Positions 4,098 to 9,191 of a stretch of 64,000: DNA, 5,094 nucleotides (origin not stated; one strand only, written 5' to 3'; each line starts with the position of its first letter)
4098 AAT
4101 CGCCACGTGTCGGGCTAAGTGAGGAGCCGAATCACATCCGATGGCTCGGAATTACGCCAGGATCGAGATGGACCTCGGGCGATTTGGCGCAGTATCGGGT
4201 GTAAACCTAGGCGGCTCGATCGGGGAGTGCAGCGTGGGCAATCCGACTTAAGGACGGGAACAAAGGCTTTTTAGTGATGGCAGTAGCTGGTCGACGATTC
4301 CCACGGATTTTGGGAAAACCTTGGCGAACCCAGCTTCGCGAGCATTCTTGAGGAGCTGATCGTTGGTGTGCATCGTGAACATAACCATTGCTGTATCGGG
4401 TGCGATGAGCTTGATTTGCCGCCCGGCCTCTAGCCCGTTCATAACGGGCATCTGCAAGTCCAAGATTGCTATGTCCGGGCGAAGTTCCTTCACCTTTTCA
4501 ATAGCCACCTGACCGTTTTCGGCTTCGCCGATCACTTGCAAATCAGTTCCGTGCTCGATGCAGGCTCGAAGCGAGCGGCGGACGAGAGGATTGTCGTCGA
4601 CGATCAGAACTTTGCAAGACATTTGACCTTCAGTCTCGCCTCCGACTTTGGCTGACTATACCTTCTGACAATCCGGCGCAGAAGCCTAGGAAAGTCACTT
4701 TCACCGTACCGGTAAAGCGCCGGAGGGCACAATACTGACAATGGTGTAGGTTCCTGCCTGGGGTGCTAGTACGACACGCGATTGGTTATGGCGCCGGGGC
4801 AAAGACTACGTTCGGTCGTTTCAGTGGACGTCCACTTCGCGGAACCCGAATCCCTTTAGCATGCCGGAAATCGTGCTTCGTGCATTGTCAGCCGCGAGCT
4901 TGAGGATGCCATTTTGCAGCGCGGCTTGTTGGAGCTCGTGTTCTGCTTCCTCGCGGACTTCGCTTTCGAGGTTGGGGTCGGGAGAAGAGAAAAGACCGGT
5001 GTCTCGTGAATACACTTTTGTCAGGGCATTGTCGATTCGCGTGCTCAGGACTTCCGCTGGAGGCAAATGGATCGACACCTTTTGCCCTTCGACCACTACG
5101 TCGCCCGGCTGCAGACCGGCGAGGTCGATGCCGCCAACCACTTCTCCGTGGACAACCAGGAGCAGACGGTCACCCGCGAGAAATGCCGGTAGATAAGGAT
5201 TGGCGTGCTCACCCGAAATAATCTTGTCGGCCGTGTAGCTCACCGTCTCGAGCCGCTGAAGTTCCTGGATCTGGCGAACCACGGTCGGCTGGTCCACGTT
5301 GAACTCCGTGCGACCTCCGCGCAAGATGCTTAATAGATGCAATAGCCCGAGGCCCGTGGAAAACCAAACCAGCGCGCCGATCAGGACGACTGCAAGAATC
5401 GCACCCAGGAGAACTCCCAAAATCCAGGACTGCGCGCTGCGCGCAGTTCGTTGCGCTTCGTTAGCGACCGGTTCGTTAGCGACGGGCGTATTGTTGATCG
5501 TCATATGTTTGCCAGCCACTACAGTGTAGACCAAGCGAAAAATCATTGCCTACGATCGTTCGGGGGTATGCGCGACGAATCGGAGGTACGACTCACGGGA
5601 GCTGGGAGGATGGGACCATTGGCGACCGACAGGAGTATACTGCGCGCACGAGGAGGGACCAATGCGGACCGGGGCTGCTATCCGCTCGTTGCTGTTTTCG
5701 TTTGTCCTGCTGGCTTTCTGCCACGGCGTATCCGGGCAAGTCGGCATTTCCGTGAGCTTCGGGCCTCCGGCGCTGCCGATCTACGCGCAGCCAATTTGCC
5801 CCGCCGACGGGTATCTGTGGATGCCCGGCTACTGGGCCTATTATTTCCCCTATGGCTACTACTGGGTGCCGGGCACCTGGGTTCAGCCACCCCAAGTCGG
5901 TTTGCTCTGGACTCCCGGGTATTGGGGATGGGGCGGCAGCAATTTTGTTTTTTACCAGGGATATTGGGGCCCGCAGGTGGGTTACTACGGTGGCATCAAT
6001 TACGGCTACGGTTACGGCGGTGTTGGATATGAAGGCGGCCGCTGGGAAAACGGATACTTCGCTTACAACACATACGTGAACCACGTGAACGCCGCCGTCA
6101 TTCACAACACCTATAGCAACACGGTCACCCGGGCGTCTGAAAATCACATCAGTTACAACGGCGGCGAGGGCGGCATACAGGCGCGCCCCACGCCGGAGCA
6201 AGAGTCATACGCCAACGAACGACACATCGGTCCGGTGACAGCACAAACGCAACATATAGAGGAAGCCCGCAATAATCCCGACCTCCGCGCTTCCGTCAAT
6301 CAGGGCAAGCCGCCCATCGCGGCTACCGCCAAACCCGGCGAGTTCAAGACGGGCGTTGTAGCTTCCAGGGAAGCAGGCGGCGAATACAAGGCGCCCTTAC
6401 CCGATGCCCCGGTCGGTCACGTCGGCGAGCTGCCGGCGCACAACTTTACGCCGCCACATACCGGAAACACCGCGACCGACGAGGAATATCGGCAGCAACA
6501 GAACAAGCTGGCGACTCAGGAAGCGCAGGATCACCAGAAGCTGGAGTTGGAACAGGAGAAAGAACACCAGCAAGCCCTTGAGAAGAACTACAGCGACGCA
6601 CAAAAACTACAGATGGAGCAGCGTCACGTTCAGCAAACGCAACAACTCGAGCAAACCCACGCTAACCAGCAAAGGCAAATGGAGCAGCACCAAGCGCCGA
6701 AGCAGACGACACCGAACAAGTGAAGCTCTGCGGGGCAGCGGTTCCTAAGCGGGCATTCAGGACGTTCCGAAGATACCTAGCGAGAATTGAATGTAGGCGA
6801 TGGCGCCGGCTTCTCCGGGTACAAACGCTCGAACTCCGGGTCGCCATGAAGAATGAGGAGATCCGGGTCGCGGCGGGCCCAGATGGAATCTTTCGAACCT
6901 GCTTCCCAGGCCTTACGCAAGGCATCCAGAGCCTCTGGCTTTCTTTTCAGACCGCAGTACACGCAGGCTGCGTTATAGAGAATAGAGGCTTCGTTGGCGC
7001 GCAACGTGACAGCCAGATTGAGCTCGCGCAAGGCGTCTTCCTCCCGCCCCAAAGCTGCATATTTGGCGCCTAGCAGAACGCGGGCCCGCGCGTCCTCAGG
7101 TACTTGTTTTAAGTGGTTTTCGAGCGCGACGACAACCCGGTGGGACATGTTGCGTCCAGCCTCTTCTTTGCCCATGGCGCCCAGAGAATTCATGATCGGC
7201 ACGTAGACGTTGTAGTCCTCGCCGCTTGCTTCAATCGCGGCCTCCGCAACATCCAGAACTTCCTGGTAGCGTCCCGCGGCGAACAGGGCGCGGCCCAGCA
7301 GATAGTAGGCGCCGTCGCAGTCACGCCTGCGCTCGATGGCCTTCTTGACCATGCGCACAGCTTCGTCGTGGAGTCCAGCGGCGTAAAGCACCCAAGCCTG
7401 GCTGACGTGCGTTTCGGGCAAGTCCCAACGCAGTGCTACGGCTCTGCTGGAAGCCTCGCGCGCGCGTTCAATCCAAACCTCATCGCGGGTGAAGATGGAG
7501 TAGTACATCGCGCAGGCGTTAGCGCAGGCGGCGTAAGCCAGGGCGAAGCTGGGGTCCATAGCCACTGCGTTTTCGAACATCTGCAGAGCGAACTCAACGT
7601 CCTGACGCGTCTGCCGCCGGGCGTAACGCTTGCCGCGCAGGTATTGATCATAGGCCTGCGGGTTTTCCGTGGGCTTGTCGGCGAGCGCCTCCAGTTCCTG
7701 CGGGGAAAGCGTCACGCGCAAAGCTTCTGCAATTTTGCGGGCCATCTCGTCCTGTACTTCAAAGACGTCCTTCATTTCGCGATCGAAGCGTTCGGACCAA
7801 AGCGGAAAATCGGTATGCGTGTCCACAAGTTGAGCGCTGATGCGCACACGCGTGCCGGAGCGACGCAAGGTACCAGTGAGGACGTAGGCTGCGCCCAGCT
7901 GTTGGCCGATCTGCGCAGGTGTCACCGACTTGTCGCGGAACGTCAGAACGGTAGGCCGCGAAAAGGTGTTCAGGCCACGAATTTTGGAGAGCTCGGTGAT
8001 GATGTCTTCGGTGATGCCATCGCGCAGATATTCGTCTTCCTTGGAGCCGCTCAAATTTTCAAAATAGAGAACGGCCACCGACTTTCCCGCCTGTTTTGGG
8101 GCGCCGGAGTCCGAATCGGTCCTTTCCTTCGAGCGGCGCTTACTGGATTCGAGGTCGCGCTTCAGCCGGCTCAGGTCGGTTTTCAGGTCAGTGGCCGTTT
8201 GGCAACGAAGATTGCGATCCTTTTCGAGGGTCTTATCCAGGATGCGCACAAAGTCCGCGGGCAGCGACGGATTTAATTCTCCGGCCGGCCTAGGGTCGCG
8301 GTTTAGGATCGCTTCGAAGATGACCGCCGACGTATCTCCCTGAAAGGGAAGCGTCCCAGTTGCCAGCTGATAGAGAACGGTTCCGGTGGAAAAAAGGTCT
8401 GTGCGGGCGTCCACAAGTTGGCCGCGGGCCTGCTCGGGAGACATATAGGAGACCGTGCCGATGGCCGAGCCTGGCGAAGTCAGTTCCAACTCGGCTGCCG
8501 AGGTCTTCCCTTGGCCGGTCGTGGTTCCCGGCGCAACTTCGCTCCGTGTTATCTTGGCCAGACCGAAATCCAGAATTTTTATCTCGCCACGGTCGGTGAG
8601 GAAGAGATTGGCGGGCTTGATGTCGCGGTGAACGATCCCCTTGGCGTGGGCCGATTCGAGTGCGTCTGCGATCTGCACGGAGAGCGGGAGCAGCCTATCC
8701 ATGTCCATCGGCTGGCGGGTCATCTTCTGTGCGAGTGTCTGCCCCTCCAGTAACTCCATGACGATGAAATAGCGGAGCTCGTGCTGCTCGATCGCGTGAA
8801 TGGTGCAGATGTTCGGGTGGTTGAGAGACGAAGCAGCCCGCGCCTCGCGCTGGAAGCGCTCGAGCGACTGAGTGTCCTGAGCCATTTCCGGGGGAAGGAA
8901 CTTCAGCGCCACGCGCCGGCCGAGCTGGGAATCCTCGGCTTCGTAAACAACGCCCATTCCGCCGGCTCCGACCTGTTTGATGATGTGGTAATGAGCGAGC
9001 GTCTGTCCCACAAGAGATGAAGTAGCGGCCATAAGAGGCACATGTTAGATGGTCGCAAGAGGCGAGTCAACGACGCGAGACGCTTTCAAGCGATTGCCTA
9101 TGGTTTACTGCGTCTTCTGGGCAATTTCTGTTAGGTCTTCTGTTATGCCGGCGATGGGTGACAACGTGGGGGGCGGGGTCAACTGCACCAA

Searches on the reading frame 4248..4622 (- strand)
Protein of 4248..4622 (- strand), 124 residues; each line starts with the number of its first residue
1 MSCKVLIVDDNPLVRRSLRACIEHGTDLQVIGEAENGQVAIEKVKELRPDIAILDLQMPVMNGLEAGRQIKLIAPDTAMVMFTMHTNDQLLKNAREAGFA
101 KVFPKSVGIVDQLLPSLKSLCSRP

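Call 12: search_protein_families(library=pfam, proteins=[window:4248-4622:-], max_evalue=0.01)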
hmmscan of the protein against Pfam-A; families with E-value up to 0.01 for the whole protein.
window:4248-4622:- (124 aa): 1 family
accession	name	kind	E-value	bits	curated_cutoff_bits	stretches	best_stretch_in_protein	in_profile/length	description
PF00072.30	Response_reg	-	1.2e-24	87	30.2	1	5-108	1-102/111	Response regulator receiver domain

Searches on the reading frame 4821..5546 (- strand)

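Call 12: search_protein_families(library=pfam, proteins=[window:4821-5546:-], max_evalue=0.01)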
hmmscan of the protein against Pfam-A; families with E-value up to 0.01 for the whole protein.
window:4821-5546:- (241 aa): 1 family
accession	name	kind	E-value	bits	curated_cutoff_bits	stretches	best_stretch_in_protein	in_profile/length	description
PF14014.11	DUF4230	-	9.5e-37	126.8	27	1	92-240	2-148/148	Protein of unknown function (DUF4230)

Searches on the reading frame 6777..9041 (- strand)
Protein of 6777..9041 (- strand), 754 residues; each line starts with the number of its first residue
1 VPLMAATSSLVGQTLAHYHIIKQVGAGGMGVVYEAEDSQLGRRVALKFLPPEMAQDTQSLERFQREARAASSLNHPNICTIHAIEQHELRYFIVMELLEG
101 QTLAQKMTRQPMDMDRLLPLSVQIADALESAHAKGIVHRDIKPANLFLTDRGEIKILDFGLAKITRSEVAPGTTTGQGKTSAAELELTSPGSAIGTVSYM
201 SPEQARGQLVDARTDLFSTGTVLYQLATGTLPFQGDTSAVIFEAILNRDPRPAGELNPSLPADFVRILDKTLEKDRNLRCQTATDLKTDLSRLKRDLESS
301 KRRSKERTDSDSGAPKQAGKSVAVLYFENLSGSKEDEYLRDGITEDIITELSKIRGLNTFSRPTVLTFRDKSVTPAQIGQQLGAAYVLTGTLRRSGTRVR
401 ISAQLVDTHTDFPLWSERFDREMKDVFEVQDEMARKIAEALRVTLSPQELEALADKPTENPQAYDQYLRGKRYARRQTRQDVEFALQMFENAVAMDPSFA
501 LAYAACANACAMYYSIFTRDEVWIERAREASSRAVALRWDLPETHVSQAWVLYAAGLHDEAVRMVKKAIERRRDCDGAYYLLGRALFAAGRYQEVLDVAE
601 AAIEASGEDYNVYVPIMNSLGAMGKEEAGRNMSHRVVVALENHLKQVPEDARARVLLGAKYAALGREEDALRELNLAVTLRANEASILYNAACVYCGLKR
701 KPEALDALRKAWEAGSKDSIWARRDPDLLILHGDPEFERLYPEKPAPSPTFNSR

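Call 50: search_protein_families(library=pfam, proteins=[window:6777-9041:-], max_evalue=0.00001)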
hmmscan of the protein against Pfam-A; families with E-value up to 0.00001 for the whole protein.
window:6777-9041:- (754 aa): 11 families
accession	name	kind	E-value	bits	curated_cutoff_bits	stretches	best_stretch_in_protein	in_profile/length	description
PF00069.31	Pkinase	-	9.6e-48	163.3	31.7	1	18-283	1-255/263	Protein kinase domain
PF07714.23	PK_Tyr_Ser-Thr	-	4.2e-29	102.1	23.1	1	19-281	2-250/258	Protein tyrosine and serine/threonine kinase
PF07719.23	TPR_2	-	1.8e-10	40.5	27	0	578-605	3-30/34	Tetratricopeptide repeat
PF00515.34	TPR_1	-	4.8e-09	36.1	27.8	0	578-604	3-29/34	Tetratricopeptide repeat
PF14559.12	TPR_19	-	9.5e-09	35.9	25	0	552-605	1-54/68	Tetratricopeptide repeat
PF03109.22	ABC1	-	1.6e-08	34.4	22.9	1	57-163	114-215/244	ABC1 atypical kinase-like domain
PF12895.13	ANAPC3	-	3.8e-08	34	27.2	0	545-600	26-80/82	Anaphase-promoting complex, cyclosome, subunit 3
PF13424.12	TPR_12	-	5.8e-08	33.2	30.1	0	549-605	10-74/77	Tetratricopeptide repeat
PF13432.12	TPR_16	-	6.1e-08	33.4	32.7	1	548-607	3-62/65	Tetratricopeptide repeat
PF01636.29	APH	-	1.1e-07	32.3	23.2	0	23-128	4-104/239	Phosphotransferase enzyme family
PF13414.12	TPR_11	-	2.3e-07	30.8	26.8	0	660-695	3-38/42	TPR repeat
